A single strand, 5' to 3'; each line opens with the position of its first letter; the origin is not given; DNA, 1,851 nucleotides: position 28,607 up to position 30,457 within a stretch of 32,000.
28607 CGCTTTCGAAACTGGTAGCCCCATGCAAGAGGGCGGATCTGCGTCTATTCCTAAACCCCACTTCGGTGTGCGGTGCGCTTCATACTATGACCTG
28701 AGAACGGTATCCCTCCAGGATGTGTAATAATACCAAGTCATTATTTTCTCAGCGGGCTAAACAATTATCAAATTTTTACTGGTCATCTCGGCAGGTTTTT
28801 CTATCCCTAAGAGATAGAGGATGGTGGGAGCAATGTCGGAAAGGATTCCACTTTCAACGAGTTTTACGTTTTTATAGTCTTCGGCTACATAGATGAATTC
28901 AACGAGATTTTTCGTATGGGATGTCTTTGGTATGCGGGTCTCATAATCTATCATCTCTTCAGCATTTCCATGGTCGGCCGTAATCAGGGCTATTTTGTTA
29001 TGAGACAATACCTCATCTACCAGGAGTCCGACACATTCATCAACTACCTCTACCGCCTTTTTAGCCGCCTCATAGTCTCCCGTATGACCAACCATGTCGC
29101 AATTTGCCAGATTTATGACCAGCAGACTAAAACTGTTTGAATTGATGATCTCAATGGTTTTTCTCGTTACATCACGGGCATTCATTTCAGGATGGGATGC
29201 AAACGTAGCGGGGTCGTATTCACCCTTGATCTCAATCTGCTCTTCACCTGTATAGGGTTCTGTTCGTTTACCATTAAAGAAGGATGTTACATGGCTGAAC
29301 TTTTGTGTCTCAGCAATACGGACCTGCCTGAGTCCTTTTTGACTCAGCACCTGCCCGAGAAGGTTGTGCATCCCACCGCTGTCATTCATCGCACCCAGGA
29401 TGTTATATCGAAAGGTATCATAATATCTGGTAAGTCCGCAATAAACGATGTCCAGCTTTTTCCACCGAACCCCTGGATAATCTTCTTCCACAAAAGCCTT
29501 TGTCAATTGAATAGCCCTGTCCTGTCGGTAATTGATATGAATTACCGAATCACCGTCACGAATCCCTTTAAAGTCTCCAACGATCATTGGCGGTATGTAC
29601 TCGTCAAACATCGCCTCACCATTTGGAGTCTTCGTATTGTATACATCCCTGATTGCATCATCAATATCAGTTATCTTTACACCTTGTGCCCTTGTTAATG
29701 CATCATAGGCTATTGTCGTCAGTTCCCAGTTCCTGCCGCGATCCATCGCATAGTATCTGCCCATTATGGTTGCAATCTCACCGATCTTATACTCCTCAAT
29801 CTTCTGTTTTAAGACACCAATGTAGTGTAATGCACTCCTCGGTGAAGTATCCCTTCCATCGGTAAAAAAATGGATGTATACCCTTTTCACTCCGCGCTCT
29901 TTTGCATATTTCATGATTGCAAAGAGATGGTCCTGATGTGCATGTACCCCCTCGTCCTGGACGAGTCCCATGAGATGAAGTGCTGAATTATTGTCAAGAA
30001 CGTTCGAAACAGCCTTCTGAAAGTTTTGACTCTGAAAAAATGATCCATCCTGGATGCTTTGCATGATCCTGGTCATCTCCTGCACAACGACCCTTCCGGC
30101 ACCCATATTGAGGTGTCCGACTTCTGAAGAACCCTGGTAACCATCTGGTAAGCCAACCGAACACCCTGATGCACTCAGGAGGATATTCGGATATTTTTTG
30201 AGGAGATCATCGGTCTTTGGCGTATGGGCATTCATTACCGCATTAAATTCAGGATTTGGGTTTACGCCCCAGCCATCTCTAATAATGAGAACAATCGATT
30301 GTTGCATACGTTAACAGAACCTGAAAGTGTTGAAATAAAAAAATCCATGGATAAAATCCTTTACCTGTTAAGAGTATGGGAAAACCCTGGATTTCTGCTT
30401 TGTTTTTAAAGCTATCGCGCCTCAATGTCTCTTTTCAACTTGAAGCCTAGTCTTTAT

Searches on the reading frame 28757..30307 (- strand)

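Call 22: search_protein_families(library=pfam, proteins=[window:28757-30307:-], max_evalue=0.001)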
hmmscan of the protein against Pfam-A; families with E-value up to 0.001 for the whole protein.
window:28757-30307:- (516 aa): 2 families
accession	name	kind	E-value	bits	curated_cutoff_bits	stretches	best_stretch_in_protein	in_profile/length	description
PF01676.23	Metalloenzyme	-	4.9e-71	239.6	24.3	1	4-504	2-252/252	Metalloenzyme superfamily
PF06415.18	iPGM_N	-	5e-70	235.8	27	1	81-296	1-216/217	BPG-independent PGAM N-terminus (iPGM_N)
